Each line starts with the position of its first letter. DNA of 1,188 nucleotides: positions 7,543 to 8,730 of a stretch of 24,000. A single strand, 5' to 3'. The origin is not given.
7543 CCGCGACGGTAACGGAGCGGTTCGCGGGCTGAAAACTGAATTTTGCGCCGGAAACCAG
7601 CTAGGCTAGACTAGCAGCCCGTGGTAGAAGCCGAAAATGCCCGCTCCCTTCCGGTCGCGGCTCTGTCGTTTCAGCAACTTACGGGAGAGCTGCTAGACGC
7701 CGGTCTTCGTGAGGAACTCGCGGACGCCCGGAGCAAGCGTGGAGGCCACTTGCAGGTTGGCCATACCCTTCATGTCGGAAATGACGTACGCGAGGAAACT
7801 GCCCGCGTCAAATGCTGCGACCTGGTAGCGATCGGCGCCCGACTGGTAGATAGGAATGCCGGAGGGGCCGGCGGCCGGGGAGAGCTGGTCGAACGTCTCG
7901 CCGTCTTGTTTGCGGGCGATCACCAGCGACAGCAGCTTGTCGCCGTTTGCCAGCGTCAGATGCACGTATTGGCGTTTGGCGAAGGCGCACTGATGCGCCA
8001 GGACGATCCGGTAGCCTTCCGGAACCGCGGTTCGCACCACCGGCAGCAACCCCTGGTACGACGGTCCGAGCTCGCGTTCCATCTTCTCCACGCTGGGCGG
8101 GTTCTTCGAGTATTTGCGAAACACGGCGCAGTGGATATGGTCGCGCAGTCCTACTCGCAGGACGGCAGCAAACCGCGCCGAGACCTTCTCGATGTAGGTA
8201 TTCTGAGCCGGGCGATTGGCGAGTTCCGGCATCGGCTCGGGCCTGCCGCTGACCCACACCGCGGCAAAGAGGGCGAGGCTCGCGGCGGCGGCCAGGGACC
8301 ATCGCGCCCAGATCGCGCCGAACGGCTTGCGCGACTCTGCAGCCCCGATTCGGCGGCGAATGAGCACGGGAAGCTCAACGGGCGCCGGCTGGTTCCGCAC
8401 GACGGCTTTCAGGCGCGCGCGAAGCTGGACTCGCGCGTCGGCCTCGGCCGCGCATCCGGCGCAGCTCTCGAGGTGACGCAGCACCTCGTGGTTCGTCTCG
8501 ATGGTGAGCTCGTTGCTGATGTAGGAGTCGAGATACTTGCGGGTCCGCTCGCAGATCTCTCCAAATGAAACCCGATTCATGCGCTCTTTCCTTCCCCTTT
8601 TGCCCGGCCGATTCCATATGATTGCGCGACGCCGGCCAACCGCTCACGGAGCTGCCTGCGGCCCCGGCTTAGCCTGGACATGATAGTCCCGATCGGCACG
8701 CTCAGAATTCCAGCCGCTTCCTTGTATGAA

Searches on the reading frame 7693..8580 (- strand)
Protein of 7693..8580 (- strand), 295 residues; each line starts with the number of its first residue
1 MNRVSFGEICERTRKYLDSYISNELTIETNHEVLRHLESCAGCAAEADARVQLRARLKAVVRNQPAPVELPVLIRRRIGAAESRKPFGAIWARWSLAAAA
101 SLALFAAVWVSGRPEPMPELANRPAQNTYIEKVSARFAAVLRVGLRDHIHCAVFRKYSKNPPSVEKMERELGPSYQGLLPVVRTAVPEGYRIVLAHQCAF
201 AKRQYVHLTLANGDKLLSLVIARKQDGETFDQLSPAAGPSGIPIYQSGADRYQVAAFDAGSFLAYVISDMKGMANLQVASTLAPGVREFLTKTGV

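Call 9: search_protein_families(library=pfam, proteins=[window:7693-8580:-], max_evalue=0.01)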
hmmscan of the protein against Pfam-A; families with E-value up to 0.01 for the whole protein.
window:7693-8580:- (295 aa): 1 family
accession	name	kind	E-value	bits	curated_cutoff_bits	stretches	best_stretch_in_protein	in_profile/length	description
PF13490.11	zf-HC2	-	3.3e-07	30.7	22.2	1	10-44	1-35/35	Putative zinc-finger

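Call 21: search_protein_families(library=ncbifam, proteins=[window:7693-8580:-], max_evalue=0.001)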
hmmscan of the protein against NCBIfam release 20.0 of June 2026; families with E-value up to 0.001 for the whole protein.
window:7693-8580:- (295 aa): 2 families
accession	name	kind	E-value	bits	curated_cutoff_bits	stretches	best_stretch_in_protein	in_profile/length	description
NF052375.1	antisigma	equivalog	3.3e-08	33.8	100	1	18-136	3-123/217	anti-sigma factor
TIGR03988.1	antisig_RsrA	equivalog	2.2e-07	30.9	62.5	1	10-82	2-74/77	mycothiol system anti-sigma-R factor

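Call 32: search_solved_structures(query=window:7693-8580:-, max_evalue=1, show_alignments=2)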
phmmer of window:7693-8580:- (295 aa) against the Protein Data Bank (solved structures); distinct sequences matched with E-value up to 1: 0.

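Call 60: find_homologous_proteins(query=window:7693-8580:-, max_evalue=1e-10)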
Query window:7693-8580:- (295 aa): 516 proteins with E <= 1e-10 among 8000 candidates; the best 120 are listed.
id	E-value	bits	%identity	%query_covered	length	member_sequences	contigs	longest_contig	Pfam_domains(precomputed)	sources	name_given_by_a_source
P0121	5.3e-192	654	100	100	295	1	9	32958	PF13490.12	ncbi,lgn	ncbi:MAG: anti-sigma factor family protein [Bryobacteraceae bacterium]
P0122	3.2e-160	550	83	100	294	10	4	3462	-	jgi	jgi:hypothetical protein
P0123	1.4e-159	548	84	100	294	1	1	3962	-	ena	-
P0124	1.3e-158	545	83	100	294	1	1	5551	-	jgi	jgi:hypothetical protein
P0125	7.6e-123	428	67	99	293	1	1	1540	-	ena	-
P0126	1.0e-122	427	66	99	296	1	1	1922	PF13490.12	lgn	-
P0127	2.7e-122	426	65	99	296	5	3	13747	PF13490.12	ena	-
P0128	1.8e-121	423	66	99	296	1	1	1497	PF13490.12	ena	-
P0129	2.8e-121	422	65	99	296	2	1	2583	PF13490.12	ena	-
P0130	7.1e-120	418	64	99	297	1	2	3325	-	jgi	jgi:predicted anti-sigma-YlaC factor YlaD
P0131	1.7e-119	416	66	99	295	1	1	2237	PF13490.12,PF11859.14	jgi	jgi:hypothetical protein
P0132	4.0e-119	415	65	96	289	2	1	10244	-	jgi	jgi:anti-sigma factor RsiW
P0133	3.1e-118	412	63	99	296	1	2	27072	-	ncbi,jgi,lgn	jgi:hypothetical protein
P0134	5.2e-118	412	64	99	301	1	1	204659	PF13490.12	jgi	jgi:anti-sigma factor (TIGR02949 family)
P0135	7.2e-118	411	65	99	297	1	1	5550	PF13490.12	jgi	jgi:anti-sigma factor (TIGR02949 family)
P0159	9.0e-115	401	63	99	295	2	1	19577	PF11859.14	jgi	jgi:anti-sigma factor (TIGR02949 family)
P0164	6.9e-114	398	61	99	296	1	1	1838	PF13490.12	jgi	jgi:anti-sigma factor (TIGR02949 family)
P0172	7.0e-113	395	59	99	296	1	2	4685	PF13490.12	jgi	jgi:anti-sigma factor (TIGR02949 family)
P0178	1.4e-112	394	61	99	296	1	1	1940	-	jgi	jgi:anti-sigma factor (TIGR02949 family)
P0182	2.8e-112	393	62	99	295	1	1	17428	PF13490.12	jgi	jgi:anti-sigma factor (TIGR02949 family)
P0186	5.8e-112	392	61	99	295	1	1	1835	PF13490.12,PF11859.14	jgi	jgi:anti-sigma factor (TIGR02949 family)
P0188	6.5e-112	392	61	99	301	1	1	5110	PF13490.12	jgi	jgi:anti-sigma factor (TIGR02949 family)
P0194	7.1e-111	388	59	99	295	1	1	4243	PF11859.14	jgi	jgi:anti-sigma factor (TIGR02949 family)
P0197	1.7e-110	387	60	99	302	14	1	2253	PF13490.12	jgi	jgi:anti-sigma factor (TIGR02949 family)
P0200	2.4e-110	387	61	99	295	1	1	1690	PF13490.12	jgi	jgi:anti-sigma factor (TIGR02949 family)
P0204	4.4e-110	386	59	100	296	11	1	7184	-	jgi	jgi:anti-sigma factor (TIGR02949 family)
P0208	8.3e-110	385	60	99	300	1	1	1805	PF13490.12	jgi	jgi:anti-sigma factor (TIGR02949 family)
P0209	8.3e-110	385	59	99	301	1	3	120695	PF13490.12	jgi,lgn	jgi:anti-sigma factor (TIGR02949 family)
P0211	9.8e-110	384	58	98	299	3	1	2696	-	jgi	jgi:anti-sigma factor (TIGR02949 family)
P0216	2.8e-109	383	60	99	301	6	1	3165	PF13490.12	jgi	jgi:anti-sigma factor (TIGR02949 family)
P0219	4.1e-109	382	59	99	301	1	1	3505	PF13490.12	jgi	jgi:anti-sigma factor (TIGR02949 family)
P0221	5.8e-109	382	59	99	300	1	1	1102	PF13490.12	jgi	jgi:anti-sigma factor (TIGR02949 family)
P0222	6.5e-109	382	59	100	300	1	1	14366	PF13490.12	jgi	jgi:anti-sigma factor (TIGR02949 family)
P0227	2.4e-108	380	60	98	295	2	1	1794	PF13490.12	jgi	jgi:anti-sigma factor (TIGR02949 family)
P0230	5.5e-108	379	58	99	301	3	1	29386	PF13490.12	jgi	jgi:anti-sigma factor (TIGR02949 family)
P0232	5.9e-108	379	60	99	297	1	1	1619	PF13490.12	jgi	jgi:anti-sigma factor (TIGR02949 family)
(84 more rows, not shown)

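Call 70: predict_structure(alignment_id=A2)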
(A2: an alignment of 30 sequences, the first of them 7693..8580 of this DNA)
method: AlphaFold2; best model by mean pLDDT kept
length: 295 residues; sequences in the alignment: 30
mean_pLDDT: 65.8   pTM: 0.51
mean pLDDT of the five models: 65.8, 63.2, 62.7, 59.9, 59.2
residues with pLDDT >= 90: 29; 70-90: 92; 50-70: 100; < 50: 74
segments of 3 or more residues with pLDDT < 50: 1-7, 17-29, 81-94, 111-120, 125-127, 129-146
pLDDT, mean of each block of 10 residues (from residue 1): 42 51 45 55 61 65 55 57 42 50 53 41 47 45 48 59 88 90 87 85 83 85 81 69 76 83 87 83 92 69
secondary structure, 60 per line:
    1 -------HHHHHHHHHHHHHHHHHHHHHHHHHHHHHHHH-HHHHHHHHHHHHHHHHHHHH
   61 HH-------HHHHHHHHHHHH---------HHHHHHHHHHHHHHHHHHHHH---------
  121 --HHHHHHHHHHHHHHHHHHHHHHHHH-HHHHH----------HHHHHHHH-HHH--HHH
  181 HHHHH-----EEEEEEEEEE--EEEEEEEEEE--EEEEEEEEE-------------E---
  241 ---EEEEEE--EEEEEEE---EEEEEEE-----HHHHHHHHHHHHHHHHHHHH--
elements in order: H8-39 H41-62 H70-81 H91-111 H123-147 H149-153 H164-171 H178-185 E191-200 E203-212 E215-223 E244-249 E252-258 E262-268 H274-293

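Call 72: fold_search(model_id=the predicted structure, library=pdb)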
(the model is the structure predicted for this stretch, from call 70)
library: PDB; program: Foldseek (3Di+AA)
matches with E <= 10: 1403; with E <= 0.001: 2
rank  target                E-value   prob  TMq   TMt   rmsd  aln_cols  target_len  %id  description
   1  2v43_C                6.9e-04  1.00  0.24  0.26  15.8       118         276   11  Crystal structure of RseB: a sensor for periplasmic stress response in E. coli (released 2007-08-28)
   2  2v42_A                7.7e-04  1.00  0.23  0.24   5.5        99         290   12  Crystal structure of RseB: a sensor for periplasmic stress response in E. coli (released 2007-08-28)
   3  2v42_B                1.1e-03  1.00  0.23  0.25   5.5        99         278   12  Crystal structure of RseB: a sensor for periplasmic stress response in E. coli (released 2007-08-28)
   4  2v43_B                1.2e-03  1.00  0.24  0.25   5.2        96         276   12  Crystal structure of RseB: a sensor for periplasmic stress response in E. coli (released 2007-08-28)
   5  6jau_A                3.6e-03  1.00  0.24  0.25   3.6       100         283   14  The complex structure of Pseudomonas aeruginosa MucA/MucB. (released 2020-01-29)
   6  2p4b_A                3.8e-03  1.00  0.23  0.24   5.6       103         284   14  Crystal structure of E.coli RseB (released 2007-05-22)
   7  1vr8                  5.4e-03  0.99  0.25  0.48   6.8       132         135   11  Crystal structure of GTP binding regulator (TM1622) from Thermotoga Maritima at 1.75 A resolution (released 2005-03-15)
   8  2p4b_B                5.7e-03  1.00  0.24  0.27   5.2       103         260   14  Crystal structure of E.coli RseB (released 2007-05-22)
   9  3m4w_A                6.0e-03  1.00  0.24  0.25   2.2        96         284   10  Structural basis for the negative regulation of bacterial stress response by RseB (released 2010-05-05)
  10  6in9_A                8.0e-03  1.00  0.24  0.26   3.6       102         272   14  Crystal structure of MucB in complex with MucA(peri) (released 2019-07-24)
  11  4igx_B                2.5e-02  0.38  0.17  0.27  10.5       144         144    8  Crystal structure of kirola (Act d 11) - triclinic form (released 2013-09-04)
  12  5fyw_H                2.7e-02  0.30  0.14  0.25  10.7       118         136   10  Transcription initiation complex structures elucidate DNA opening (OC) (released 2016-05-18)
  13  3m4w_D                3.0e-02  0.99  0.19  0.20   5.8        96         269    9  Structural basis for the negative regulation of bacterial stress response by RseB (released 2010-05-05)
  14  9mu9_H                3.0e-02  0.23  0.11  0.20  12.4       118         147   12  Structure of a native Drosophila melanogaster Nucleosome Elongation Complex (Pol II EC-nucleosome). Composite map (released 2025-02-19)
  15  3v7b_A                3.2e-02  0.90  0.25  0.42   6.9       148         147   15  Dip2269 protein from corynebacterium diphtheriae (released 2012-01-11)
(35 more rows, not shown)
